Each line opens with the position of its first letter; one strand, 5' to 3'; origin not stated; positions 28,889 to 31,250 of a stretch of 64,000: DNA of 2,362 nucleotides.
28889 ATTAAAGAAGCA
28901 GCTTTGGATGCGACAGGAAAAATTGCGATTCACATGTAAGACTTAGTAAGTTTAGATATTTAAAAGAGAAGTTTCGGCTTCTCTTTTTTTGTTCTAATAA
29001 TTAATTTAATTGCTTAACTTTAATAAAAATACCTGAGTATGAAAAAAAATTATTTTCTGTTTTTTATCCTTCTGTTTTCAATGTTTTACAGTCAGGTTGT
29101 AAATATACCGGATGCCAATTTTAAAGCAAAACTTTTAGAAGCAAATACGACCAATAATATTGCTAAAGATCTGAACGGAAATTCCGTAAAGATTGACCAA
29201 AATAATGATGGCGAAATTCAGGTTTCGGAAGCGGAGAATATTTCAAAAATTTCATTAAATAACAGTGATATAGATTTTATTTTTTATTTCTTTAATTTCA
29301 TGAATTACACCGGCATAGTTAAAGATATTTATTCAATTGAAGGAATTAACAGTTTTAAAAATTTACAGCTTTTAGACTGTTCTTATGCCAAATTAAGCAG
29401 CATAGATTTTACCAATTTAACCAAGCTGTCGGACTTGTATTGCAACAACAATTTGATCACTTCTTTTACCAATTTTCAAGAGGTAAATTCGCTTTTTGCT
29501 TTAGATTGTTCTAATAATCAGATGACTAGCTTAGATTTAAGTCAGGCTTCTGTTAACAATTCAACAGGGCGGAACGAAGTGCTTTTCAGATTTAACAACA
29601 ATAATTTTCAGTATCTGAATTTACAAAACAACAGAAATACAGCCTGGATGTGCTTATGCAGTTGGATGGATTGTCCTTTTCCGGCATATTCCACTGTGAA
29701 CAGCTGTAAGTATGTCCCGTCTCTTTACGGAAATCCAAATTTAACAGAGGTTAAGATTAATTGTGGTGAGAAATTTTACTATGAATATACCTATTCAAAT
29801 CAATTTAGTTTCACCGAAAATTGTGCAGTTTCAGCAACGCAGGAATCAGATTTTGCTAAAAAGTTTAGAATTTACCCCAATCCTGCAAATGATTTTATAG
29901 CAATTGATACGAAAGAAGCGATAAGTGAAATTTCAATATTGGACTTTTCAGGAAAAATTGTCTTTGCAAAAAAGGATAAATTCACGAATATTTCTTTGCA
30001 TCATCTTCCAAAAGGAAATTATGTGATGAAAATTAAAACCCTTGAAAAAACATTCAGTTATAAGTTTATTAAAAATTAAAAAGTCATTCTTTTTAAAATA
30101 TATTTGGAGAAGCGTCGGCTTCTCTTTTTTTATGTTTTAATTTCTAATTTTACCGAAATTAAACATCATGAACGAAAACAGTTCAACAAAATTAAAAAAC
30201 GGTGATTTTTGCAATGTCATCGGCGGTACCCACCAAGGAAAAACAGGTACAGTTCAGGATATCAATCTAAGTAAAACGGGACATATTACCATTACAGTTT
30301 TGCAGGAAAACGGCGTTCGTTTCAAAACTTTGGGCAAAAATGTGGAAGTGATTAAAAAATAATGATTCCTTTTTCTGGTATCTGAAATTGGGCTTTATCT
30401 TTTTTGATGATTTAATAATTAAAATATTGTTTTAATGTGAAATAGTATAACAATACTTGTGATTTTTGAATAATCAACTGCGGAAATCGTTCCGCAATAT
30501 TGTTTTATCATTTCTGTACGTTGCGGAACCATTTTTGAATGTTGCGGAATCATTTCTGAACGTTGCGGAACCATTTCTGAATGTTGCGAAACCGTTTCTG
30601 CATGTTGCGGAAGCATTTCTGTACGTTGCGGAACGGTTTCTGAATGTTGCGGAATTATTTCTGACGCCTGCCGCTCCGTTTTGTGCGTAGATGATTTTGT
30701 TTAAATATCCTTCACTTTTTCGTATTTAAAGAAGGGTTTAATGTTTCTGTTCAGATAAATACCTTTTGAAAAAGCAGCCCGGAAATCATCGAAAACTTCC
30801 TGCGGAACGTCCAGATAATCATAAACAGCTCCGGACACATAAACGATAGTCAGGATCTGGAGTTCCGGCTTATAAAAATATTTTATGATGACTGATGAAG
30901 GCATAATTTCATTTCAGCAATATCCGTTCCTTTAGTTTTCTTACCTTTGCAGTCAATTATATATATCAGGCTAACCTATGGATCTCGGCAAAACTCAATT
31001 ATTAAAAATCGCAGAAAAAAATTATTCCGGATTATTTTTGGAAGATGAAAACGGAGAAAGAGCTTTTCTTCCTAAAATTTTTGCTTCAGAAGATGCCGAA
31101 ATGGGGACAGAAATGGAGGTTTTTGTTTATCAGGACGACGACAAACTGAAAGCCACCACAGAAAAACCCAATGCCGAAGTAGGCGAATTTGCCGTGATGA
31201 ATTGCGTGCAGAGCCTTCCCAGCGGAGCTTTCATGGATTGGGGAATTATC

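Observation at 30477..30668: Helically phased 21-bp tandem array built from ~10.5-bp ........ half-repeats, headed by a perfect palindrome, in a 3'-3' intergenic gap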

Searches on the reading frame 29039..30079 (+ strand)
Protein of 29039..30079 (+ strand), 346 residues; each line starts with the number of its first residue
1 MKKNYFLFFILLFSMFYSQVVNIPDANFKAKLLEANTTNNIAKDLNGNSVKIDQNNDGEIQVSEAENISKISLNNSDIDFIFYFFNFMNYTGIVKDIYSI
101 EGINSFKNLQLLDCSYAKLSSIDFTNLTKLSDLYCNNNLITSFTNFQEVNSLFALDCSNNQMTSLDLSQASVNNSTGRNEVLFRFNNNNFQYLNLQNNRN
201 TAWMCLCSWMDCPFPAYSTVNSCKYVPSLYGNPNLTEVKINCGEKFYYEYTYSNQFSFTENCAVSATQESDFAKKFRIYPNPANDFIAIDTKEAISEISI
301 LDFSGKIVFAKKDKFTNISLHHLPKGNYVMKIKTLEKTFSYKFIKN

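Call 10: search_protein_families(library=pfam, max_evalue=1, proteins=[window:29039-30079:+])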
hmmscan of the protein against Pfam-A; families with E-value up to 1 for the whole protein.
window:29039-30079:+ (346 aa): 4 families
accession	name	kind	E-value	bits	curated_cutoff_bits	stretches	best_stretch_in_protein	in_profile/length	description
PF18962.6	Por_Secre_tail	-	1.9e-12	47.8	27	1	278-344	1-74/75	Secretion system C-terminal sorting domain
PF12799.13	LRR_4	-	1.2e-05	25.8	27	1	107-147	1-43/44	Leucine Rich repeats (2 copies)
PF23952.1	LRR_EndoS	-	0.063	14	27.9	0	96-166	34-98/116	Endo-beta-N-acetylglucosaminidase EndoS LRR domain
PF21641.3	NarE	-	0.29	11.9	27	1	258-304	60-106/120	NarE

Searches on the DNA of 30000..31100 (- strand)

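Call 5: search_rna_families(source=window, start=30000, end=31100, threshold=evalue, max_evalue=10)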
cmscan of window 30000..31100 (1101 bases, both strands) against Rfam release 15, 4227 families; matches with E-value up to 10: 12.
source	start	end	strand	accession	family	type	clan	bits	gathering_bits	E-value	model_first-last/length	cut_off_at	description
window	30071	30133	-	RF00558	L20_leader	Cis-reg; leader;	-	23.6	58.7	0.048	1-127/127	no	Ribosomal protein L20 leader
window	30937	31043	-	RF00471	snosnR48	Gene; snRNA; snoRNA; CD-box;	CL00066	21.6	60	9.2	1-105/105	no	Small nucleolar RNA snR48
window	30332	30404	+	RF02371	PyrG_leader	Cis-reg; leader;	-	21.4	65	4.6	1-78/78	no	PyrG leader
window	31027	31094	+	RF02705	B_rapa_snoR775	Gene; snRNA; snoRNA; HACA-box;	-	21.3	64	2.8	1-127/127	no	Brassica rapa small nucleolar RNA 775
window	30873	30968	+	RF03309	mir-4791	Gene; miRNA;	-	18.1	100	2.7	1-84/84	no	mir-4791 microRNA precursor family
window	30673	30760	+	RF01180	snoR110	Gene; snRNA; snoRNA; HACA-box;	-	17.8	44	7.1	1-89/89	no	Small nucleolar RNA snoR110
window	30070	30179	-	RF04339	Plastid-psbJ-3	Cis-reg;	CL00152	16.4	61.7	7.6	1-125/125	no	Plastid-psbJ-3 3UTR RNA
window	31046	31076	-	RF02213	ZFAT-AS1_3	Gene; lncRNA;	-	12.9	70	5.3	51-80/80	no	ZFAT antisense RNA 1 conserved region 3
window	30535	30648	+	RF00012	U3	Gene; snRNA; snoRNA; CD-box;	CL00100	11.4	34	8.3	1-219/219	no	Small nucleolar RNA U3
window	30582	30646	+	RF04207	MIR5048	Gene; miRNA;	-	11.2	160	6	1-356/356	no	MIR5048 microRNA precursor family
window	30095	30129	+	RF01675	CrcZ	Gene; sRNA;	-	9.7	95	5.1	332-366/398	no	Pseudomonas sRNA CrcZ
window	31024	31079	-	RF02777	OppA_thermometer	Cis-reg; thermoregulator;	-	9.5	290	8.7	1-304/304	no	OppA 5' UTR thermometer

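Call 55: search_dna_similar(query=window:30440-30700:-, collection=plasmids, mode=distant, max_evalue=0.001, max_rows=15)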
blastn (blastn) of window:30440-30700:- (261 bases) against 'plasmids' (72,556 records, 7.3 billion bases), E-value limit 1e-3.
No match.

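Call 56: search_dna_similar(query=window:30440-30700:-, collection=phages, mode=distant, max_evalue=0.001, max_rows=15)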
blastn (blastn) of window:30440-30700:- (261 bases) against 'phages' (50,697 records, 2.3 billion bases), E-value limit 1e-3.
No match.

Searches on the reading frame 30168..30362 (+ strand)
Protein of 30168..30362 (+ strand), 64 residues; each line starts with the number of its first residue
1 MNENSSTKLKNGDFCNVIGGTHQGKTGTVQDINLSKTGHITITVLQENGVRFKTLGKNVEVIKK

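Call 10: search_protein_families(library=pfam, max_evalue=1, proteins=[window:30168-30362:+])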
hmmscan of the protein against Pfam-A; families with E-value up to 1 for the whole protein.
window:30168-30362:+ (64 aa): 2 families
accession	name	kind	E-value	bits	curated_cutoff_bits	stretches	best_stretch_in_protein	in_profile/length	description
PF00467.35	KOW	-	4.3e-05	23.6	22.3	1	12-42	2-31/32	KOW motif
PF23291.1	KOW4_SPT5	-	0.0016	18.8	27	1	8-32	8-32/55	Transcription elongation factor SPT5, fourth KOW domain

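Call 42: search_protein_families(library=phrogs, max_evalue=0.01, proteins=[window:30168-30362:+])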
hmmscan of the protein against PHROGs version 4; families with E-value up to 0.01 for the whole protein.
window:30168-30362:+ (64 aa): 0 families

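Call 50: search_protein_families(library=padloc, max_evalue=1, proteins=[window:30168-30362:+])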
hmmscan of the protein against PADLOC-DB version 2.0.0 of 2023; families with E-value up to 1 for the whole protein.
window:30168-30362:+ (64 aa): 0 families

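Call 51: search_protein_families(library=ncbifam, max_evalue=1, proteins=[window:30168-30362:+])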
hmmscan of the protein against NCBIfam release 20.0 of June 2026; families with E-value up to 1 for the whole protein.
window:30168-30362:+ (64 aa): 8 families
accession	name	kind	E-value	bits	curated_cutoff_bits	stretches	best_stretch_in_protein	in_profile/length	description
NF003312.0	PRK04313.1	equivalog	3.1e-06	26.7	214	1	7-63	170-227/238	30S ribosomal protein S4e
TIGR01079.1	rplX_bact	equivalog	0.0023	18.3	53.7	1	7-36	2-31/104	50S ribosomal protein L24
NF010158.0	PRK13637.1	equivalog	0.0053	15.9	390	1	4-61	25-87/287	energy-coupling factor transporter ATPase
NF010170.0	PRK13651.1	equivalog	0.0057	15.6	432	1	3-47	24-71/308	cobalt transporter ATP-binding subunit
TIGR01956.2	NusG_myco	equivalog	0.014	15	150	1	3-37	180-214/239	transcription termination/antitermination protein NusG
NF010166.0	PRK13646.1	equivalog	0.015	14.6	458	1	5-64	26-85/286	energy-coupling factor transporter ATPase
TIGR01080.1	rplX_A_E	equivalog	0.08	13.3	47.65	1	6-43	39-75/116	50S ribosomal protein L24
TIGR04521.1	ECF_ATPase_2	equivalog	0.13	11.3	330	1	6-45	25-67/279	energy-coupling factor transporter ATPase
